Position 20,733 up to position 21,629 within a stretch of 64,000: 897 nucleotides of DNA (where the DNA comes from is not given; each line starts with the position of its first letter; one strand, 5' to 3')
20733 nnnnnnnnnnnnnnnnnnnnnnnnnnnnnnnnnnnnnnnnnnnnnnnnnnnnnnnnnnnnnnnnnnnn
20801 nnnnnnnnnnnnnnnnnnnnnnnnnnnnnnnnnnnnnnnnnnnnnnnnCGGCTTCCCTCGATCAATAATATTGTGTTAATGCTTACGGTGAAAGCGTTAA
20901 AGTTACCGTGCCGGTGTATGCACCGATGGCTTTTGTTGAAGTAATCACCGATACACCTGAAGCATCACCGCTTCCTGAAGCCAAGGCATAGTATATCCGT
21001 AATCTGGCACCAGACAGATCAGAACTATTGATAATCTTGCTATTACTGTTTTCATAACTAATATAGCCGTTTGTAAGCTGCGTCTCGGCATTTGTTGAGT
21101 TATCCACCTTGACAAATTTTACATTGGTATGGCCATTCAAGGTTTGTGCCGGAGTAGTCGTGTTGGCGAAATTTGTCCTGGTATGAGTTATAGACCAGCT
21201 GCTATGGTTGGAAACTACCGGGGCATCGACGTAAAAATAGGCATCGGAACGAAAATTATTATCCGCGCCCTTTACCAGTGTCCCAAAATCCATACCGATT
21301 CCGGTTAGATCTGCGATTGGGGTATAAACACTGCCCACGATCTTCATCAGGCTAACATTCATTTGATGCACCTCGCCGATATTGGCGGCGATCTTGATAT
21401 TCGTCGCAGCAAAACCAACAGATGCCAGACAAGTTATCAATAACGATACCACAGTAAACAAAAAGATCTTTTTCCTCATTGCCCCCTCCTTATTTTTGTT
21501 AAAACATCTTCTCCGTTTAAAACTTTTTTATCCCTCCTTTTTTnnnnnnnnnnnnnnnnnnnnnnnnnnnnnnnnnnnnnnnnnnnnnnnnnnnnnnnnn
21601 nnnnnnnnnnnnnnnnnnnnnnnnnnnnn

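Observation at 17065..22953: Archaic (sigma/Csu-type) chaperone-usher pilus cluster with an atypical 967-aa usher-like outer-membrane protein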

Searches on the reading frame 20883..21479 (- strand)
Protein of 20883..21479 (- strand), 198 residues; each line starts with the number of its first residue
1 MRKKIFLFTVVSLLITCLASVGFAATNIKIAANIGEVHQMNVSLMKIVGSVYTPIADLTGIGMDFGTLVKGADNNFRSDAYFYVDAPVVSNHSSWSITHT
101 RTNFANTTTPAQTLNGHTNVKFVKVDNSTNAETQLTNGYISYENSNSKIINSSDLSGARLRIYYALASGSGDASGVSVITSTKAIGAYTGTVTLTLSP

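Call 3: search_protein_families(library=pfam, proteins=[window:20883-21479:-], max_evalue=1)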
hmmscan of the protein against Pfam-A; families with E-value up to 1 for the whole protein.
window:20883-21479:- (198 aa): 3 families
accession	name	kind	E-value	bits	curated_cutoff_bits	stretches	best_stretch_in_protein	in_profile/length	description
PF12963.12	DUF3852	-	0.017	15.9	25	1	3-89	3-88/107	Protein of unknown function (DUF3852)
PF07662.18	Nucleos_tra2_C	-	0.026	14.6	32.3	1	8-62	64-116/213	Na+ dependent nucleoside transporter C-terminus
PF07066.17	DUF3882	-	0.041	14.2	22.1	1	67-142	54-126/162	Lactococcus phage M3 protein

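Call 4: search_protein_families(library=ncbifam, proteins=[window:20883-21479:-], max_evalue=1)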
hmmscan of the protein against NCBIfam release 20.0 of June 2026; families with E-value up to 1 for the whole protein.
window:20883-21479:- (198 aa): 0 families

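Call 8: search_solved_structures(query=window:20883-21479:-, max_evalue=10)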
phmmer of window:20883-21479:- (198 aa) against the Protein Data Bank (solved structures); distinct sequences matched with E-value up to 10: 4.
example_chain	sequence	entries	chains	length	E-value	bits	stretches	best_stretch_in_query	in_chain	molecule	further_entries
2j1r_A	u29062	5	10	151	0.017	18.2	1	75-160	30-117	FUCOLECTIN-RELATED PROTEIN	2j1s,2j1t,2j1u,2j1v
5y42_B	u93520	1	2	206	0.34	14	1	78-121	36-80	Seed lectin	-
5y97_B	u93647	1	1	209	0.34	14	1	78-121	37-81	Seed lectin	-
4hr6_B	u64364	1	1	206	0.65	13.1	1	78-121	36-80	LECTIN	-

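Call 13: find_homologous_proteins(query=window:20883-21479:-, max_evalue=0.001)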
Query window:20883-21479:- (198 aa): 50 proteins with E <= 0.001 among 617 candidates.
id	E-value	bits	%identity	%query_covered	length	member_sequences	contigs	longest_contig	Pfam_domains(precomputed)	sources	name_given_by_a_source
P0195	1.5e-120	417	100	100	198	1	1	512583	-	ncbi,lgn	-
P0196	3.6e-75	270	63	100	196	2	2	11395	-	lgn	-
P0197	2.4e-74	267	63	100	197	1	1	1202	-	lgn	-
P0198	2.0e-72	261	64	100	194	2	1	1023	-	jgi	jgi:hypothetical protein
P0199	6.2e-71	256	62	100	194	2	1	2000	-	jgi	jgi:hypothetical protein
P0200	2.5e-70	254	64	99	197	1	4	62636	-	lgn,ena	-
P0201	3.1e-70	254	62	100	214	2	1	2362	-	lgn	-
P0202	4.7e-70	253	63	100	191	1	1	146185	-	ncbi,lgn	-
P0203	9.3e-70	252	65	100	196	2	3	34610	-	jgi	jgi:hypothetical protein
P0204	1.0e-69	252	64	100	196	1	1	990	-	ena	-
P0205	3.7e-68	247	62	100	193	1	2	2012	-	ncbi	-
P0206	6.1e-68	246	62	100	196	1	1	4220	-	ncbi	-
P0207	8.5e-68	246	62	100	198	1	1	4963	-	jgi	-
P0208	9.4e-68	245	61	100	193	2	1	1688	-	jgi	jgi:hypothetical protein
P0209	1.2e-67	245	63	99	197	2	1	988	-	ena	-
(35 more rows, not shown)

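Call 19: search_solved_structures(query=A3, max_evalue=10, show_alignments=2)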
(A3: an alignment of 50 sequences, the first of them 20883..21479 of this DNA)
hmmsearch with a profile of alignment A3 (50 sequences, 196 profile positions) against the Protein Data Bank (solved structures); distinct sequences matched with E-value up to 10: 10.
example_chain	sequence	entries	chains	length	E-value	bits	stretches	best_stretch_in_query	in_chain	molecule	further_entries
2j1r_A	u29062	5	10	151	0.026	17.4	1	81-147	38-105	FUCOLECTIN-RELATED PROTEIN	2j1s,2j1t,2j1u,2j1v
5d27_A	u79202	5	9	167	0.1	15.4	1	43-138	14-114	Phosphatidylinositol 3,4,5-trisphosphate-dependent Rac exchanger 1 protein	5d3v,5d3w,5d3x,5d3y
5fi0_A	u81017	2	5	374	0.33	13.8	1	40-138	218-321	Phosphatidylinositol 3,4,5-trisphosphate-dependent Rac exchanger 1 protein,Phosphatidylino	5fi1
3emi_A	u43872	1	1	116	0.33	13.8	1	87-140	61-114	Hia (Adhesin)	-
4yon_A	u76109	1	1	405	0.39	13.6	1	40-138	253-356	Phosphatidylinositol 3,4,5-trisphosphate-dependent Rac exchanger 1 protein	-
5ikc_B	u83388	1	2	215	0.51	13.2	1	97-194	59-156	Ighg protein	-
1fj1_B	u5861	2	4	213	0.61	12.9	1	91-194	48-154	HYBRIDOMA ANTIBODY LA2 (HEAVY CHAIN)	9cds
5jop_E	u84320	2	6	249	0.72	12.7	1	100-194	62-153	Fab14.22 heavy chain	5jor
4am0_A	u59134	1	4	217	3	10.7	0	101-194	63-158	FAB 2H12, HEAVY CHAIN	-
4al8_H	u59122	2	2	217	3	10.7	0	101-194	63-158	FAB 2H12 HEAVY CHAIN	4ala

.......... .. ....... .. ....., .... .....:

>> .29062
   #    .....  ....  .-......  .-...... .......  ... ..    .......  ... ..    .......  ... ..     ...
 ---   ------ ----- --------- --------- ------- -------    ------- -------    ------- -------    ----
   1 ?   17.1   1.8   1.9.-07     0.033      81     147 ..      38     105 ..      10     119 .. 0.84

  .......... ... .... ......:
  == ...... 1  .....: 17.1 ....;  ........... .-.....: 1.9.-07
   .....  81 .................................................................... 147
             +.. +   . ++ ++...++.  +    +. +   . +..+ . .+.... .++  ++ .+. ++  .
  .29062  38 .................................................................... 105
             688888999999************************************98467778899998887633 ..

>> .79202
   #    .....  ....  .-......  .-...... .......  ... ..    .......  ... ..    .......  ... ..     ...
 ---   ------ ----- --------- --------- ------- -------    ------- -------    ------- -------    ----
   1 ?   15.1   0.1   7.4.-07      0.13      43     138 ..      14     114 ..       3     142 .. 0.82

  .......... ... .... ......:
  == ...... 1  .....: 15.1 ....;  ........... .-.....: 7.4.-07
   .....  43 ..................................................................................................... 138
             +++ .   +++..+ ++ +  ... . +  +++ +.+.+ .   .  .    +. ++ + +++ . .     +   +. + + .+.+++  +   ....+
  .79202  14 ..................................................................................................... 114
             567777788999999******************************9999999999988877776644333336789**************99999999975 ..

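Call 29: search_protein_families(library=pfam, alignment_id=A3, max_evalue=1)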
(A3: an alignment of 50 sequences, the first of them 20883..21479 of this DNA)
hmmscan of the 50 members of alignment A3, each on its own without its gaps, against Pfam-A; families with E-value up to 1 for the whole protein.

A. member 1, window:20883-21479:- (198 aa): 3 families
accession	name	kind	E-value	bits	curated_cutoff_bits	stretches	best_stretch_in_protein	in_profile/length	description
PF12963.12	DUF3852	-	0.017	15.9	25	1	3-89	3-88/107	Protein of unknown function (DUF3852)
PF07662.18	Nucleos_tra2_C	-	0.026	14.6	32.3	1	8-62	64-116/213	Na+ dependent nucleoside transporter C-terminus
PF07066.17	DUF3882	-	0.041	14.2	22.1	1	67-142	54-126/162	Lactococcus phage M3 protein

B. families by the number of members that match (of 50 scanned): 25 families
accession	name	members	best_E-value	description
PF11131.13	PhrC_PhrF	14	0.016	Rap-phr extracellular signalling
PF12963.12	DUF3852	2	0.017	Protein of unknown function (DUF3852)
PF12698.13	ABC2_membrane_3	2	0.027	ABC-2 family transporter protein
PF13731.11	WxL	2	0.04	WxL domain surface cell wall-binding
PF23704.1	WH_GTF3C1_N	2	0.077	General transcription factor 3C polypeptide 1, winged-helix domain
PF18883.6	AC_1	2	0.086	Autochaperone Domain Type 1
PF05543.19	Peptidase_C47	1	0.013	Staphopain peptidase C47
PF20893.2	DUF6845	1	0.024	Domain of unknown function (DUF6845)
PF07662.18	Nucleos_tra2_C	1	0.026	Na+ dependent nucleoside transporter C-terminus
PF07066.17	DUF3882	1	0.041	Lactococcus phage M3 protein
PF10507.14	TMEM65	1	0.046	Transmembrane protein 65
PF18243.6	BfiI_DBD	1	0.056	Metal-independent restriction enzyme BfiI DNA binding domain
PF22003.2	MrkDrd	1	0.062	MrkD-like receptor binding domain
PF02357.24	NusG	1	0.063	Transcription termination factor nusG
PF16962.11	ABC_export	1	0.069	Putative ABC exporter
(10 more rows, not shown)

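Call 68: search_protein_representatives(alignment_id=A3)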
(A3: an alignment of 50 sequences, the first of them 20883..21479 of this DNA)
Query: 50 sequences, 196 profile positions. Proteins with E-value up to 0.001 (for the whole library): 250; up to 1e-10: 125; up to 1e-30: 58. The best 150 are listed.
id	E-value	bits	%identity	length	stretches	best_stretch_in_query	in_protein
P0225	4.0e-94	330.1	-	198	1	1-196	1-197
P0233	6.7e-75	267.4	-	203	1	1-195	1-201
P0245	2.0e-66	239.7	-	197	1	2-195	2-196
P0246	1.1e-46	175.3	-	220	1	1-195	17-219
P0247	1.9e-46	174.5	-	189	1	1-195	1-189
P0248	1.7e-44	168.2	-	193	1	2-195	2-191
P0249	2.0e-44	167.9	-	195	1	1-195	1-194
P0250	1.0e-42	162.3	-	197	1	6-196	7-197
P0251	2.1e-42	161.4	-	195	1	6-196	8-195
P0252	5.4e-42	160.0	-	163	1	28-195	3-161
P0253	2.7e-41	157.7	-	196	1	1-195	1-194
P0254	7.8e-41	156.2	-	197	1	2-196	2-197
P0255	1.1e-40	155.7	-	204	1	1-196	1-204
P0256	1.2e-40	155.7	-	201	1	6-195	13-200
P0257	6.0e-40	153.3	-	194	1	2-195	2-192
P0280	1.0e-33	133.0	-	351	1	24-193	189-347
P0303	2.3e-30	122.1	-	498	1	24-195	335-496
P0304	3.8e-30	121.3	-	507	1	24-194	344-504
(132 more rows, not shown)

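Call 71: search_protein_families(library=pfam, alignment_id=A4, max_evalue=0.1)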
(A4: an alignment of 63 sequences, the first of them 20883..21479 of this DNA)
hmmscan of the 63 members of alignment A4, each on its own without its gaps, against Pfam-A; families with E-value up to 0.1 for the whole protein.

A. member 1, window:20883-21479:- (198 aa): 3 families
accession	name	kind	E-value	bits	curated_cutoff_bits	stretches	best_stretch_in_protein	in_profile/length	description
PF12963.12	DUF3852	-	0.017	15.9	25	1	3-89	3-88/107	Protein of unknown function (DUF3852)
PF07662.18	Nucleos_tra2_C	-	0.026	14.6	32.3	1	8-62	64-116/213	Na+ dependent nucleoside transporter C-terminus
PF07066.17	DUF3882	-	0.041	14.2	22.1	1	67-142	54-126/162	Lactococcus phage M3 protein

B. families by the number of members that match (of 63 scanned): 14 families
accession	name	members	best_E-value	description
PF02156.21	Glyco_hydro_26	3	2.6e-13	Glycosyl hydrolase family 26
PF21190.3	Bbp16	2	0.015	Bbp16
PF25596.1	CPSase_L_D1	1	0.0025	Carbamoyl phosphate synthase preATP-grasp domain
PF21519.2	Tailspike_C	1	0.0096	Tailspike protein, C-terminal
PF08334.16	T2SSG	1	0.011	Type II secretion system (T2SS), protein G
PF12963.12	DUF3852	1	0.017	Protein of unknown function (DUF3852)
PF07662.18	Nucleos_tra2_C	1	0.026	Na+ dependent nucleoside transporter C-terminus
PF18033.7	SpuA_C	1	0.031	SpuA C-terminal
PF21674.2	CCDC22_N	1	0.038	CCDC22 protein N-terminal domain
PF07066.17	DUF3882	1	0.041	Lactococcus phage M3 protein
PF19128.5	DUF5811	1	0.042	Family of unknown function (DUF5811)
PF17851.8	GH43_C2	1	0.071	Beta xylosidase C-terminal Concanavalin A-like domain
PF09985.14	Glucodextran_C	1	0.072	C-terminal binding-module, SLH-like, of glucodextranase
PF03167.25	UDG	1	0.093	Uracil DNA glycosylase superfamily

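Call 74: search_protein_families(library=pfam, proteins=[P0280, P0303, P0304], max_evalue=0.01)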
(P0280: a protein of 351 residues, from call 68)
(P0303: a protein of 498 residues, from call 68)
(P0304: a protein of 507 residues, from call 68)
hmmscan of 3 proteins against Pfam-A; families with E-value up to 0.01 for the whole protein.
P0280 (351 aa): 1 family
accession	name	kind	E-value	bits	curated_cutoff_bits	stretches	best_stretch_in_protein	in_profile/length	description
PF02156.21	Glyco_hydro_26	-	2.6e-13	50.5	20.2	1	9-153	162-292/311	Glycosyl hydrolase family 26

P0303 (498 aa): 1 family
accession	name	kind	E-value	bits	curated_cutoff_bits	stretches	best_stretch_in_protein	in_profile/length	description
PF02156.21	Glyco_hydro_26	-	1.3e-08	35.1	20.2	1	105-270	130-269/311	Glycosyl hydrolase family 26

P0304 (507 aa): 1 family
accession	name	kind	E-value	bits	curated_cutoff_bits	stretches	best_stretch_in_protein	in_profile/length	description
PF02156.21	Glyco_hydro_26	-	4.6e-07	29.9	20.2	1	158-240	162-246/311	Glycosyl hydrolase family 26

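Call 83: search_protein_families(library=ncbifam, alignment_id=A4, max_evalue=1)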
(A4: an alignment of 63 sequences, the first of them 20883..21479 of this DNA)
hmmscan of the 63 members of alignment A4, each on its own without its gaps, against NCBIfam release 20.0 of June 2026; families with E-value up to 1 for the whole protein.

A. member 1, window:20883-21479:- (198 aa): 0 families

B. families by the number of members that match (of 63 scanned): 17 families
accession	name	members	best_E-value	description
NF040942.2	hypo_ExtJ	2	0.032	selenite/tellurite reduction operon protein ExtJ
NF042414.1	CLC_0170_fam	1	0.0088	CLC_0170 family protein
NF047408.1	SA0632_fam_LP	1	0.037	SA0632 family lipoprotein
NF053514.2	JUQZ_fam_ocin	1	0.042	BLB8/JUQZ-1 family protein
NF047413.1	heterocyst_PatX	1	0.056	heterocyst-inhibiting protein PatX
TIGR04149.1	GG_sam_targ_CFB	1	0.067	TIGR04149 family rSAM-modified RiPP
TIGR04399.1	acc_Sec_SLAP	1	0.073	accessory Sec system S-layer assembly protein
NF047991.1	RP671aFamTckup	1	0.09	RP671a family tick cell line-upregulated protein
NF041742.1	WGxxGxxG_fam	1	0.11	WGxxGxxG family protein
NF005567.0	PRK07238.1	1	0.13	bifunctional RNase H/acid phosphatase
NF040473.1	peri_YbiM_McbA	1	0.14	DUF1471 family periplasmic protein McbA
NF010493.0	PRK13912.1-4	1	0.15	nuclease NucT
NF047414.1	BRANT_His_rich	1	0.17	His-rich protein BRANT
TIGR02461.1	osmo_MPG_phos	1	0.18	mannosyl-3-phosphoglycerate phosphatase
NF033636.1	acid_shock_Asr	1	0.29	acid resistance repetitive basic protein Asr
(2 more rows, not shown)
